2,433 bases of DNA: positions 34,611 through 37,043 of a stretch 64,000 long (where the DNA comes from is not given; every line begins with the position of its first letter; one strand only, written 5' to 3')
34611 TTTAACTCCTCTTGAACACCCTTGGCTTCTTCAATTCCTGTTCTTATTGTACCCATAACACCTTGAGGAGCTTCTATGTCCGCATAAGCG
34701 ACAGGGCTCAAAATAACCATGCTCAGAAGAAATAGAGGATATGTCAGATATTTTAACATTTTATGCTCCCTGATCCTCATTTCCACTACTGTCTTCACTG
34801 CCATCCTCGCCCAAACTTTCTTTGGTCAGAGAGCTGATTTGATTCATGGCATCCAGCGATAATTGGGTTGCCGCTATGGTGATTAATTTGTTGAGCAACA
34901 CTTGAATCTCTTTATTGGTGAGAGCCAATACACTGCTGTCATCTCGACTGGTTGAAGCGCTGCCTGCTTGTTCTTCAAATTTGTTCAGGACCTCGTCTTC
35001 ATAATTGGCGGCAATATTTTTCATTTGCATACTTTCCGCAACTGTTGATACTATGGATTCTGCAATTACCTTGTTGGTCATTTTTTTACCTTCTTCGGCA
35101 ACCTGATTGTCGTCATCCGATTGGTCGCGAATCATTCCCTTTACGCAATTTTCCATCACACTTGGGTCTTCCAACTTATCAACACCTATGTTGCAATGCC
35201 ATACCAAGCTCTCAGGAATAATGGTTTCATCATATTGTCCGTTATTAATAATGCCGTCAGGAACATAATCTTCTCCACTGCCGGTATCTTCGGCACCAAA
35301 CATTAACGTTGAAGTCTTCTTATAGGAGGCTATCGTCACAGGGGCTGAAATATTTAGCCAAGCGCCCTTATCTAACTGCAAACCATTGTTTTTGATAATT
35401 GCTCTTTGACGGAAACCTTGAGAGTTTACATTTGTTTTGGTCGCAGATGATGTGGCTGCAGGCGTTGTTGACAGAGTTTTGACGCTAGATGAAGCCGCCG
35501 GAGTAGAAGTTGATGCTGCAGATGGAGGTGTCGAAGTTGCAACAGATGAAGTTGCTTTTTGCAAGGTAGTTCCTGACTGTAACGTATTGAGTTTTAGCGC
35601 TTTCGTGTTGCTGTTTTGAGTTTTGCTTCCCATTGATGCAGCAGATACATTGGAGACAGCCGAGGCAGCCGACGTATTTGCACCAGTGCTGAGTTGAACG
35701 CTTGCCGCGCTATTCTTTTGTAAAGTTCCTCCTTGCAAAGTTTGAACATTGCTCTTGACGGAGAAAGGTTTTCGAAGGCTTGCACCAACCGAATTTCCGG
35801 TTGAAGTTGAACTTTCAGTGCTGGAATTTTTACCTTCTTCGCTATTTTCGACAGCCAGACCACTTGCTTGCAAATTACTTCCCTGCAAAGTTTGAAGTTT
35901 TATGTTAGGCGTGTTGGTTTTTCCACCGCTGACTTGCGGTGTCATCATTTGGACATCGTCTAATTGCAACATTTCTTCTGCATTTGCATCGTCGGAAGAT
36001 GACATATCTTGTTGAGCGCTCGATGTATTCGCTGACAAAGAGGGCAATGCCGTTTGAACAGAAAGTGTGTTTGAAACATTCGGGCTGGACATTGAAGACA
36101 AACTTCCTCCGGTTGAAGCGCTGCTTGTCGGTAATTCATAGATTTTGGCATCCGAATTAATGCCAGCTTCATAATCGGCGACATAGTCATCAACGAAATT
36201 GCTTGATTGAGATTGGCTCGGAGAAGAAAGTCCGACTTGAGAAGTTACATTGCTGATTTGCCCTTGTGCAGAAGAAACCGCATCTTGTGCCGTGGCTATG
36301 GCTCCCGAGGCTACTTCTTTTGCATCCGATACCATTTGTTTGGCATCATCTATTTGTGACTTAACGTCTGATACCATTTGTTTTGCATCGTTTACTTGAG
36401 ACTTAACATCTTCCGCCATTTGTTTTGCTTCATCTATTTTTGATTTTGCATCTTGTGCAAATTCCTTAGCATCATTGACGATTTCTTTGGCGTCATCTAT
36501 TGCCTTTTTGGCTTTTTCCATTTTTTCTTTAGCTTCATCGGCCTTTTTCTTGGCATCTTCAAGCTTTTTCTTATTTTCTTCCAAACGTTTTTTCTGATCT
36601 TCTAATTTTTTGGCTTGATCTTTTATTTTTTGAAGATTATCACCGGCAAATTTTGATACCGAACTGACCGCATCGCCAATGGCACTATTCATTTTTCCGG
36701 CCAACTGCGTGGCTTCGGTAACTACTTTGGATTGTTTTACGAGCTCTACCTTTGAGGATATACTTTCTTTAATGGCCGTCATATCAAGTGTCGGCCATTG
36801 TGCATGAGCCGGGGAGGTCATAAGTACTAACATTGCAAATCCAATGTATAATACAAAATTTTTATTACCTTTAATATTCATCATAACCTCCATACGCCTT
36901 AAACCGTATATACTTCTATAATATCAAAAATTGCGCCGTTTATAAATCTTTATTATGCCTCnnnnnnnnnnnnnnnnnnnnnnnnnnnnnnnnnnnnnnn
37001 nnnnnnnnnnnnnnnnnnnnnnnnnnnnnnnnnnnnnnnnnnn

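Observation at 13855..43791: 30-kb single-operon VirB-type T4SS with a Rickettsiales-like B8-B7-B8-B9 duplication, extreme gene gigantism and no coupling protein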

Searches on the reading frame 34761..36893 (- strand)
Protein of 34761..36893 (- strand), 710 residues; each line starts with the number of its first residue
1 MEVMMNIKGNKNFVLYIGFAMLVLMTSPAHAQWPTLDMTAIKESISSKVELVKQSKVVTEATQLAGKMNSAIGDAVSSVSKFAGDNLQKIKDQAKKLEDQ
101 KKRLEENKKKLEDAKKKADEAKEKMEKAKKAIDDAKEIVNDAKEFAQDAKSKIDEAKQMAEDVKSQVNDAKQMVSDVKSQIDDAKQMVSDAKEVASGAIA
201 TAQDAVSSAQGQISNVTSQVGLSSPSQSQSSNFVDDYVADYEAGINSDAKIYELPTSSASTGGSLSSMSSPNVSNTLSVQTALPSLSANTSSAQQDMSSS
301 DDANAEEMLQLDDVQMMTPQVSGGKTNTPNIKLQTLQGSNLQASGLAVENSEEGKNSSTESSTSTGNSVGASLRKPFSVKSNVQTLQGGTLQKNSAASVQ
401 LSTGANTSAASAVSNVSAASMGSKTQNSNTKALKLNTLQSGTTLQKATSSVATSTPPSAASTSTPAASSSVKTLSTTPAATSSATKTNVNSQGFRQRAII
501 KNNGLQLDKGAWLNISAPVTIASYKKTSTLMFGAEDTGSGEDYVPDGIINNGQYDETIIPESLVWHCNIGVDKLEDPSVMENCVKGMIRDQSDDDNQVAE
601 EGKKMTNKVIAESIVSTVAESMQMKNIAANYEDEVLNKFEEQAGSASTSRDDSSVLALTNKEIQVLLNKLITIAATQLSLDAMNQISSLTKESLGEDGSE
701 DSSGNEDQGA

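Call 3: search_protein_families(library=pfam, proteins=[window:34761-36893:-], max_evalue=0.01)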
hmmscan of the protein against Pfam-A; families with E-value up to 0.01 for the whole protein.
window:34761-36893:- (710 aa): 5 families
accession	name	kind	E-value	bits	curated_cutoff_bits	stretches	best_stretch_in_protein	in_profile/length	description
PF11839.13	Alanine_zipper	-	0.00024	21.8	23.1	1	160-210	3-53/69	Alanine-zipper, major outer membrane lipoprotein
PF05335.18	DUF745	-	0.00066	19.9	33.3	1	89-205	70-179/183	Protein of unknown function (DUF745)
PF13605.11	DUF4141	-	0.0024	17.7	30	0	19-60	6-48/53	Domain of unknown function (DUF4141)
PF06785.16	UPF0242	-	0.0025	18.3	33.5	1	62-184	81-183/194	Uncharacterised protein family (UPF0242) N-terminus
PF20492.3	ERM_helical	-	0.009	16.5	40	1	83-173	25-115/120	Ezrin/radixin/moesin, alpha-helical domain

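Call 10: search_protein_families(library=ncbifam, proteins=[window:34761-36893:-], max_evalue=0.01)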
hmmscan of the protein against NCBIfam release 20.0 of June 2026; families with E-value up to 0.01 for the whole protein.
window:34761-36893:- (710 aa): 17 families
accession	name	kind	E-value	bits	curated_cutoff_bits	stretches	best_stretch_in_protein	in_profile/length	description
NF045487.1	ASRP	equivalog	2.8e-10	39.4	300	1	85-220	139-272/593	archaea-specific SMC-related protein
NF033930.1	pneumo_PspA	exception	3.7e-07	29.3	850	1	86-255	99-260/659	pneumococcal surface protein A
NF002244.0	PRK01156.1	equivalog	1.4e-06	26.7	847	1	74-201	608-737/895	DNA double-strand break repair ATPase Rad50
NF038350.1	taxis_HmpF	equivalog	8.6e-06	24.4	200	1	86-219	125-258/553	pilus motility taxis protein HmpF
NF041443.1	DDRRRQL_YjdP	equivalog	1.4e-05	25.3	90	1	66-131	30-93/101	DDRRRQL repeat protein YjdP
NF041035.1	Rad50_Halo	equivalog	2.2e-05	23.1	1000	1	50-194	303-448/883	DNA double-strand break repair ATPase Rad50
NF002572.0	PRK02224.1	equivalog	9e-05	20.9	1087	1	67-193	290-447/888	DNA double-strand break repair ATPase Rad50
NF041034.1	Rad50_Sulf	equivalog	0.00011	20.2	1000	1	88-220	184-313/872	DNA double-strand break repair ATPase Rad50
NF003422.0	PRK04863.1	equivalog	0.00011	19.9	699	1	39-218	868-1048/1486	chromosome partition protein MukB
TIGR02680.1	TIGR02680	hypoth_equivalog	0.00051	17.9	462.85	1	87-204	285-408/1356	TIGR02680 family protein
NF003413.0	PRK04778.1-7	equivalog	0.00058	18.4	556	1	50-203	344-498/564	septation ring formation regulator EzrA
TIGR02168.1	SMC_prok_B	equivalog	0.00065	17.5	567.35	1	47-228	639-822/1181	chromosome segregation protein SMC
TIGR02794.1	tolA_full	equivalog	0.00068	19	59.45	1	91-247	114-286/362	cell envelope integrity protein TolA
NF003034.1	PRK03918.1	equivalog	0.00077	17.6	700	1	86-193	215-342/878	DNA double-strand break repair ATPase Rad50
TIGR01069.2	mutS2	equivalog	0.0016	16.8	400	1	54-193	500-633/790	endonuclease MutS2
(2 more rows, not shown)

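Call 52: search_protein_families(library=pfam, alignment_id=A1, max_evalue=0.01)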
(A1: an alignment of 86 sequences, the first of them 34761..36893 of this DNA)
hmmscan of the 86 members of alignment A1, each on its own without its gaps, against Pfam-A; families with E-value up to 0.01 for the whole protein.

A. member 1, window:34761-36893:- (710 aa): 5 families
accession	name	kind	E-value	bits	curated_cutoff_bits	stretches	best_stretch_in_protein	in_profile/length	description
PF11839.13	Alanine_zipper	-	0.00024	21.8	23.1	1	160-210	3-53/69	Alanine-zipper, major outer membrane lipoprotein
PF05335.18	DUF745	-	0.00066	19.9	33.3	1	89-205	70-179/183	Protein of unknown function (DUF745)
PF13605.11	DUF4141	-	0.0024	17.7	30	0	19-60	6-48/53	Domain of unknown function (DUF4141)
PF06785.16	UPF0242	-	0.0025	18.3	33.5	1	62-184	81-183/194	Uncharacterised protein family (UPF0242) N-terminus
PF20492.3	ERM_helical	-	0.009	16.5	40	1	83-173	25-115/120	Ezrin/radixin/moesin, alpha-helical domain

B. families by the number of members that match (of 86 scanned): 79 families (the first 25 are shown)
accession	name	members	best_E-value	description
PF06785.16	UPF0242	9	1.6e-06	Uncharacterised protein family (UPF0242) N-terminus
PF13851.11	GAS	6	0.00027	Growth-arrest specific micro-tubule binding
PF11839.13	Alanine_zipper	5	0.00024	Alanine-zipper, major outer membrane lipoprotein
PF07926.17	TPR_MLP1_2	4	1e-05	TPR/MLP1/MLP2-like protein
PF00038.26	Filament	4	7.8e-05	Intermediate filament protein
PF20492.3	ERM_helical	4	9.5e-05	Ezrin/radixin/moesin, alpha-helical domain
PF23067.1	MG280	4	0.00025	Uncharacterised protein MG280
PF07889.17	DUF1664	4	0.00055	Protein of unknown function (DUF1664)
PF10186.14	ATG14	3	1.9e-06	Vacuolar sorting 38 and autophagy-related subunit 14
PF21007.2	FBF1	3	0.00031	Fas-binding factor 1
PF06009.19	Laminin_II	3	0.00032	Laminin Domain II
PF04108.17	ATG17_like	3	0.00088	Autophagy protein ATG17-like domain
PF11727.13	ISG65-75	2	6.8e-06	Invariant surface glycoprotein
PF10506.14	USHBP1_PDZ-bd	2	2.4e-05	Harmonin-binding protein USHBP1, PDZ-binding domain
PF06008.19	Laminin_I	2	0.00032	Laminin Domain I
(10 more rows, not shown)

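Call 55: search_solved_structures(query=A3, max_evalue=10)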
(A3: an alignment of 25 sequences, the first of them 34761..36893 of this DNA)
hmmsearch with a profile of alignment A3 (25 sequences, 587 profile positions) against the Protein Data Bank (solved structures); distinct sequences matched with E-value up to 10: 35.
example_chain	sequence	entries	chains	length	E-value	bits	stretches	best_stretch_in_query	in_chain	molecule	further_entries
4q4n_A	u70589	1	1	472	0.0036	19.5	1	130-331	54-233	Peptidoglycan endopeptidase RipA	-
4q4g_X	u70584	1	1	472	0.0036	19.5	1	130-331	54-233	Peptidoglycan endopeptidase RipA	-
4q4t_A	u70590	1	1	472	0.0036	19.5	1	130-331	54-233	Peptidoglycan endopeptidase RipA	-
4tql_A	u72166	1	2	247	0.01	18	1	85-187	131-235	Three helix bundle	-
4liy_A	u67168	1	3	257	0.029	16.5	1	155-195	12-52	Fiber protein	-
4rfx_A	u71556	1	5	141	0.031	16.4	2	128-194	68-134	Dynactin subunit 1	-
2dm9_A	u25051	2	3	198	0.039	16.1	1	82-200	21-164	V-type ATP synthase subunit E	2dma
4dt0_A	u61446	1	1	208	0.046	15.8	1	82-200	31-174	V-type ATP synthase subunit E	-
4jeu_B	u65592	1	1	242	0.054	15.6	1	102-168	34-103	Syntaxin-1A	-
4zry_B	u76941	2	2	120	0.054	15.6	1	143-195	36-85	Keratin, type II cytoskeletal 1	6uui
6nr8_4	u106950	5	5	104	0.094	14.8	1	92-175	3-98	Prefoldin subunit 4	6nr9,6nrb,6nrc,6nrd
1br0_A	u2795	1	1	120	0.11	14.5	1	102-165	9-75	PROTEIN (SYNTAXIN 1-A)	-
1ez3_A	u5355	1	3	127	0.15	14.2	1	102-165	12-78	SYNTAXIN-1A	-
7pi6_A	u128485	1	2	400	0.16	14.1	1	154-376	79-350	65 kDa invariant surface glycoprotein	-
6clz_B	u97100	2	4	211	0.24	13.5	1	98-200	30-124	Apolipoprotein A-I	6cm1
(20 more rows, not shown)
